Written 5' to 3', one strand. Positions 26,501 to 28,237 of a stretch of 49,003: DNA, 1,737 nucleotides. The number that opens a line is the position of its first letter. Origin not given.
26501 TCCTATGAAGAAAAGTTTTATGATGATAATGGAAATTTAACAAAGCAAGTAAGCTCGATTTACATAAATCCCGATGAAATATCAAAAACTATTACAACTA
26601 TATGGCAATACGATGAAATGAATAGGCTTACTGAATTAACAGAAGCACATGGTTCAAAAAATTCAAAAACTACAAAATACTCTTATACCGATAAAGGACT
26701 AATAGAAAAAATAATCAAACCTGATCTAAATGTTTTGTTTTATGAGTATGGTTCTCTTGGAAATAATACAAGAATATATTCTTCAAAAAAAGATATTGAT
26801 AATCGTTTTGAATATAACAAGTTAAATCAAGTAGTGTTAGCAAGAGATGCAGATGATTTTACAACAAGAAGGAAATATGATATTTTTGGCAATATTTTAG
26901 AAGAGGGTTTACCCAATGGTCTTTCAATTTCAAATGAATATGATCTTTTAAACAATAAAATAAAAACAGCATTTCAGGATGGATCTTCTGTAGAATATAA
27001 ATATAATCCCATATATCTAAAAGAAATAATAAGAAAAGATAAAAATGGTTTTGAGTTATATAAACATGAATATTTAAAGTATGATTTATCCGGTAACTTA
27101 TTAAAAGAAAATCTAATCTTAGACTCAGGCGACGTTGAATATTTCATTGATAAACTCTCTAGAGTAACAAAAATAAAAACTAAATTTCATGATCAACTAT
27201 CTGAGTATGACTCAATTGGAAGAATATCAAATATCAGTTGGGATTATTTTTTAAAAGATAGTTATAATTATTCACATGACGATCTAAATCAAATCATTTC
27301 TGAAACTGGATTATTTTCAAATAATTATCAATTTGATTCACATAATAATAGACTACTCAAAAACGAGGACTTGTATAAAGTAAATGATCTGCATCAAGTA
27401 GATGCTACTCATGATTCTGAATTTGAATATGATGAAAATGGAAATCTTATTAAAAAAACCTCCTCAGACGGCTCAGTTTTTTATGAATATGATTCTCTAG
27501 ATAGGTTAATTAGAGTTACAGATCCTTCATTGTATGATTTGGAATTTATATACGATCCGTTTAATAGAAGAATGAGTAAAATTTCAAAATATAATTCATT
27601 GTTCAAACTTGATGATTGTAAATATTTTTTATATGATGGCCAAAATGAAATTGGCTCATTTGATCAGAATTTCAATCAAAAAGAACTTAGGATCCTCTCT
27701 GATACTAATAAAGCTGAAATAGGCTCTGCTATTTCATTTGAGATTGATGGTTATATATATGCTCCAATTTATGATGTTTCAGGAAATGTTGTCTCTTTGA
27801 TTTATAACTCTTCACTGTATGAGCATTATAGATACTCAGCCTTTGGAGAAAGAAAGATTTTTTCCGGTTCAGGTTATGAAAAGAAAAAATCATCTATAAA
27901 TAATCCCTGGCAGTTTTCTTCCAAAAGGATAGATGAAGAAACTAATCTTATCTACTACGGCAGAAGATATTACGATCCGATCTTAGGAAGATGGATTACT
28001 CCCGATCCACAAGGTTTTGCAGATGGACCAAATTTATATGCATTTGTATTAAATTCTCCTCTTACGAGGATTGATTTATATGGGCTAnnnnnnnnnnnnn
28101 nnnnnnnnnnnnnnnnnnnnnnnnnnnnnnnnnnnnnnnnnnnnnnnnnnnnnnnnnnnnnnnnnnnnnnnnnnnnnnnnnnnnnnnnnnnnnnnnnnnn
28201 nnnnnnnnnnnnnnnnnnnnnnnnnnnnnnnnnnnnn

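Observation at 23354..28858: Sec-signal RHS/YD toxin in a chlamydia-like genome, with no recognisable delivery apparatus nearby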

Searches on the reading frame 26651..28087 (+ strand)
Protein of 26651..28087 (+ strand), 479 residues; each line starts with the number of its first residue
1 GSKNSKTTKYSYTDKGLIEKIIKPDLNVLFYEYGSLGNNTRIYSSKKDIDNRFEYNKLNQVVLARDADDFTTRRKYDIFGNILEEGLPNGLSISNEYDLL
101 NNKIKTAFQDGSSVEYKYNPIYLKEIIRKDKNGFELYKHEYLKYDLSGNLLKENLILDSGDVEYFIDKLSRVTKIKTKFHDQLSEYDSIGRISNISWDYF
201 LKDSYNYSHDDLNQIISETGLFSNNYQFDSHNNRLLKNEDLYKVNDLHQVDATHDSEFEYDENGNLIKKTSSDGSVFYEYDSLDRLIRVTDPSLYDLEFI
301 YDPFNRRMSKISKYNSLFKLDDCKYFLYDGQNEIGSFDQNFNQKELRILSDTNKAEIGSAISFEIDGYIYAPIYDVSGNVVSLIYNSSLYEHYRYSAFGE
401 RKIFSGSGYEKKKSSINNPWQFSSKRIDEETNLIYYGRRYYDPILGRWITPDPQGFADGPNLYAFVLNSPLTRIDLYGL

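Call 103: find_related_loci(query=window:26651-28087:+, collection=metagenome_contigs, flank=6000)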
Query window:26651-28087:+ (479 aa) in metagenome_contigs; peptide patterns used: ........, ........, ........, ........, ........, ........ (x = any residue, [..] = any of these).
126 stretches matched a pattern; 10 encode a relative of the query (tblastn E <= 1e-3); 10 distinct loci.
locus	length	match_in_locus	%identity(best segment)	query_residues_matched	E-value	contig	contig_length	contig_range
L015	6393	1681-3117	96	1-479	0e+0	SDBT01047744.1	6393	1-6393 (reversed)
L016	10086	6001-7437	91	1-479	0e+0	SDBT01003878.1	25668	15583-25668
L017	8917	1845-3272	70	4-479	0e+0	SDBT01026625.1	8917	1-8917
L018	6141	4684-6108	69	4-479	0e+0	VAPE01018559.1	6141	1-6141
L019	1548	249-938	30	228-479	8e-21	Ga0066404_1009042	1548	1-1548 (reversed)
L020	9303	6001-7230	26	55-478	4e-17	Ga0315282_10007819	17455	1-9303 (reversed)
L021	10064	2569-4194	24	75-479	7e-11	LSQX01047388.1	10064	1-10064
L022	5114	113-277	46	428-478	4e-8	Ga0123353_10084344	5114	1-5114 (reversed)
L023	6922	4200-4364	46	428-478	4e-8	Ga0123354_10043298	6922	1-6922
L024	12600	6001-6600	25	250-478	1e-7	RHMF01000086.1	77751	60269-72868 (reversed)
